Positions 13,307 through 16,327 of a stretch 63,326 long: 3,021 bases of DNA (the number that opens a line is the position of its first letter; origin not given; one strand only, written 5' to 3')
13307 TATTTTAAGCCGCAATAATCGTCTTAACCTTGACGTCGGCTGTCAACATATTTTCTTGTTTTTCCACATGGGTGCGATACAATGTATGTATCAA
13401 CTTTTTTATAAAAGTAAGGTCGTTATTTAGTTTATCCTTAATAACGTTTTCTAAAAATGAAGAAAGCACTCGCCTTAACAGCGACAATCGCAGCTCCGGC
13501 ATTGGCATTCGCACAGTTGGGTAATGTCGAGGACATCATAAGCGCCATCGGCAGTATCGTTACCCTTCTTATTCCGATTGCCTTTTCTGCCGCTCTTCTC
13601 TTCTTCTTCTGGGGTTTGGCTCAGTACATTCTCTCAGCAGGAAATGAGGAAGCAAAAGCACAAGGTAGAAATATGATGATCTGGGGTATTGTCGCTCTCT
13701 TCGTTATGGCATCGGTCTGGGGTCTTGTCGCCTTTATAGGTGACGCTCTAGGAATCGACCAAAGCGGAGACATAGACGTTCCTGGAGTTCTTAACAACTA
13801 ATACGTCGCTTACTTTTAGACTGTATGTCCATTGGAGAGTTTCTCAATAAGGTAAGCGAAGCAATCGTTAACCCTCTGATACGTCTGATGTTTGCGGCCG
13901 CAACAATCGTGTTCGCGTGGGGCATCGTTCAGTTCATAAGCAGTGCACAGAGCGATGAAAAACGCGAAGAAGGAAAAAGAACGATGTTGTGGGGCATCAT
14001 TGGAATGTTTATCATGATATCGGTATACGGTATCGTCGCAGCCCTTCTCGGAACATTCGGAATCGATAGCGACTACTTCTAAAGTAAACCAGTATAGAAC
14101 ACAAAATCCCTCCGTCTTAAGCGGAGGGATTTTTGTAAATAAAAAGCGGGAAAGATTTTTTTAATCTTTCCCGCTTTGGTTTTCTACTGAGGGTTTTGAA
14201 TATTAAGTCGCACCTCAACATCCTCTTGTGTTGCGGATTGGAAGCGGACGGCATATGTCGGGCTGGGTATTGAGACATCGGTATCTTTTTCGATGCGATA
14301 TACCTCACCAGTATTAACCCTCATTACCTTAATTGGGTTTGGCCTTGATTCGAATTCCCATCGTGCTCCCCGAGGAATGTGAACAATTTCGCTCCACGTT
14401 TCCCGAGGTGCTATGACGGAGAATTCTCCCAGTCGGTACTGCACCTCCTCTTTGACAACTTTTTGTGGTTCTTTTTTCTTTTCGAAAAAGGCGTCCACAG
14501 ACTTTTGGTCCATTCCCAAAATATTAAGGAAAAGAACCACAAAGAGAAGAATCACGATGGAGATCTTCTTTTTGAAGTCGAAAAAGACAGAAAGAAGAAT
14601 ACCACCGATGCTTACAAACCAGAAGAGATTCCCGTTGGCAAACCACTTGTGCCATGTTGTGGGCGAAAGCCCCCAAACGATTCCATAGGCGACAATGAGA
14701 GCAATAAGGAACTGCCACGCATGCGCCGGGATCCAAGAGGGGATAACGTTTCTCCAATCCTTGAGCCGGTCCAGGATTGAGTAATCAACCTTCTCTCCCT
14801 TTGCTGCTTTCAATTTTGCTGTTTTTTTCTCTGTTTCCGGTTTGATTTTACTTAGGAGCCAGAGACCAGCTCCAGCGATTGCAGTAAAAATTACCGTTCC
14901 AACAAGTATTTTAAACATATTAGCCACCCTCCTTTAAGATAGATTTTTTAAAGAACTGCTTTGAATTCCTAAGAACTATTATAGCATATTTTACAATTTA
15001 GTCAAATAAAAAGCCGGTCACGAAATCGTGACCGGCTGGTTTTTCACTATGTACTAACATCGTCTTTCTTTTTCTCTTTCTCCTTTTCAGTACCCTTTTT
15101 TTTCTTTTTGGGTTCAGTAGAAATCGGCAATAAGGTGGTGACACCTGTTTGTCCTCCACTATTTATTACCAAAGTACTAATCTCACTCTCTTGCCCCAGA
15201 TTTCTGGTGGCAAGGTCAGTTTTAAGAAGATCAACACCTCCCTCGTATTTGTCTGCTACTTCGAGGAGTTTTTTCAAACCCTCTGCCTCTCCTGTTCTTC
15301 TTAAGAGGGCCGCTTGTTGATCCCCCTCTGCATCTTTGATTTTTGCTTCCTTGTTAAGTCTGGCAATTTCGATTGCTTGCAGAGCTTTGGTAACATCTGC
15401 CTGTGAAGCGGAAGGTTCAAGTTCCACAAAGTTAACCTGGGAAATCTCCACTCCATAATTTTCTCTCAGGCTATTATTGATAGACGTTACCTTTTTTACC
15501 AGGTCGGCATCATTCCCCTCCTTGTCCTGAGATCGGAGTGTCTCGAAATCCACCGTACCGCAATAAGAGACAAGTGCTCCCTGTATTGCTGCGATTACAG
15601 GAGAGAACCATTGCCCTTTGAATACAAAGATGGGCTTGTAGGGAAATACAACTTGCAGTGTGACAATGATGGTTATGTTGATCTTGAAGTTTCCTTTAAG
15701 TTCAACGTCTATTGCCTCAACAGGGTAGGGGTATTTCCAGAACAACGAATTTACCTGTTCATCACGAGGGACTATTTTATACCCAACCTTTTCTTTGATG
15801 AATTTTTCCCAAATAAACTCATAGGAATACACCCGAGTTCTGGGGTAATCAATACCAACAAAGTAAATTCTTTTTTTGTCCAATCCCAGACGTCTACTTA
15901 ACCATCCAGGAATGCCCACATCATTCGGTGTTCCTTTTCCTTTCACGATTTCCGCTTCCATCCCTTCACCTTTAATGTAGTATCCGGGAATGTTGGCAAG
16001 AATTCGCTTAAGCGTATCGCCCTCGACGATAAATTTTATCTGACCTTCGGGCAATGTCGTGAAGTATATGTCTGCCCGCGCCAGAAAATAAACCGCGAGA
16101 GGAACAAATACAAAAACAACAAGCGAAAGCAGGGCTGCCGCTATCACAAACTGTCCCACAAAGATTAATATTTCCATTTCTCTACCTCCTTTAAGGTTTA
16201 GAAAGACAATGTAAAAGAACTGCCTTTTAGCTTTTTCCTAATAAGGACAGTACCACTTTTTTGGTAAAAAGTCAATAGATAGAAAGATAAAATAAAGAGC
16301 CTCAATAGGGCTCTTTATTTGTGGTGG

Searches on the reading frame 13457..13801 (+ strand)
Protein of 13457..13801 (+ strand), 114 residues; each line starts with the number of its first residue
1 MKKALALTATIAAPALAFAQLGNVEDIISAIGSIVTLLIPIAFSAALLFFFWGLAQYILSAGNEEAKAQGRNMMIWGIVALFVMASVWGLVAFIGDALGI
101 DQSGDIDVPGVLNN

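Call 15: find_encoding_contigs(protein=window:13457-13801:+, flank=10000, max_places=10)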
Protein window:13457-13801:+ (114 aa): 2 contigs read that carry it; 2 places shown.
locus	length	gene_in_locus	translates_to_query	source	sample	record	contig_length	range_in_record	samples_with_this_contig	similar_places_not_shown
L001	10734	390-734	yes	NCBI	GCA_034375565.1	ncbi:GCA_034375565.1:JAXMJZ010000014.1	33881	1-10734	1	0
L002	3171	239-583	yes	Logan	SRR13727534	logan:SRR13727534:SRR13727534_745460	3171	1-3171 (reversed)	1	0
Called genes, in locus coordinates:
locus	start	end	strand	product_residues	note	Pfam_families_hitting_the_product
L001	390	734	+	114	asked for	PF18895:T4SS_pilin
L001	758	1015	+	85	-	PF18895:T4SS_pilin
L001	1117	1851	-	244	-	-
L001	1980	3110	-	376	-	-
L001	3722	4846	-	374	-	PF02353:CMAS, PF13489:Methyltransf_23, PF08241:Methyltransf_11, PF08242:Methyltransf_12, PF13649:Methyltransf_25, PF13847:Methyltransf_31 (weak)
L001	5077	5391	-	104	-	PF02033:RBFA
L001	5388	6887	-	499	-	PF00009:GTP_EFTU, PF00071:Ras (weak), PF01926:MMR_HSR1, PF08477:Roc (weak), PF22042:EF-G_D2, PF11987:IF-2, PF14578:GTP_EFTU_D4, PF03144:GTP_EFTU_D2 (weak)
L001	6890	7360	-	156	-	PF14584:DUF4446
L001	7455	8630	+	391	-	PF00266:Aminotran_5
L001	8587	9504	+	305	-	PF13365:Trypsin_2 (weak)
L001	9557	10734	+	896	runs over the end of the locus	PF02861:Clp_N, PF23569:NBD_SMAX1, PF00004:AAA, PF17871:AAA_lid_9, PF00004:AAA, PF07724:AAA_2, PF07728:AAA_5, PF10431:ClpB_D2-small, +8 more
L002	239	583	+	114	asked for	PF18895:T4SS_pilin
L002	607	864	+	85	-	PF18895:T4SS_pilin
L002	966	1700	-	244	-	-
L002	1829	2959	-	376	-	-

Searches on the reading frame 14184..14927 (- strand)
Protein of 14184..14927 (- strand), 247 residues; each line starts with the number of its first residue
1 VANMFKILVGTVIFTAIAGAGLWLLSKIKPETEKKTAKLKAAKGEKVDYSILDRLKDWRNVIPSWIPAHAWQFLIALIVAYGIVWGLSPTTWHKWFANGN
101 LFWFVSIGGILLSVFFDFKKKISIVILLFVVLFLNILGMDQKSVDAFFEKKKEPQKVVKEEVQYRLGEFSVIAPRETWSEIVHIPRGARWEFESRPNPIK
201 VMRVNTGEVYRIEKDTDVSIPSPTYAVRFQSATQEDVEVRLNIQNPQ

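Call 42: search_protein_families(library=pfam, proteins=[window:14184-14927:-], max_evalue=0.01)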
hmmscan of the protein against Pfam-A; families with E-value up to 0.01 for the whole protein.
window:14184-14927:- (247 aa): 1 family
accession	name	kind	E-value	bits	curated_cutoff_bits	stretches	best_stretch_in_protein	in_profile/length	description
PF03419.18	Peptidase_U4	-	0.0019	18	28.4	1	66-163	52-153/284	Sporulation factor SpoIIGA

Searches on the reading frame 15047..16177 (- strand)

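Call 42: search_protein_families(library=pfam, proteins=[window:15047-16177:-], max_evalue=0.01)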
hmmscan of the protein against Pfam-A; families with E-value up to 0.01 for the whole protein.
window:15047-16177:- (376 aa): 1 family
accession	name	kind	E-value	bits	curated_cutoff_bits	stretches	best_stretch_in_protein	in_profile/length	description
PF01145.31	Band_7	-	3.4e-05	24.4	23.6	1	152-286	46-175/176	SPFH domain / Band 7 family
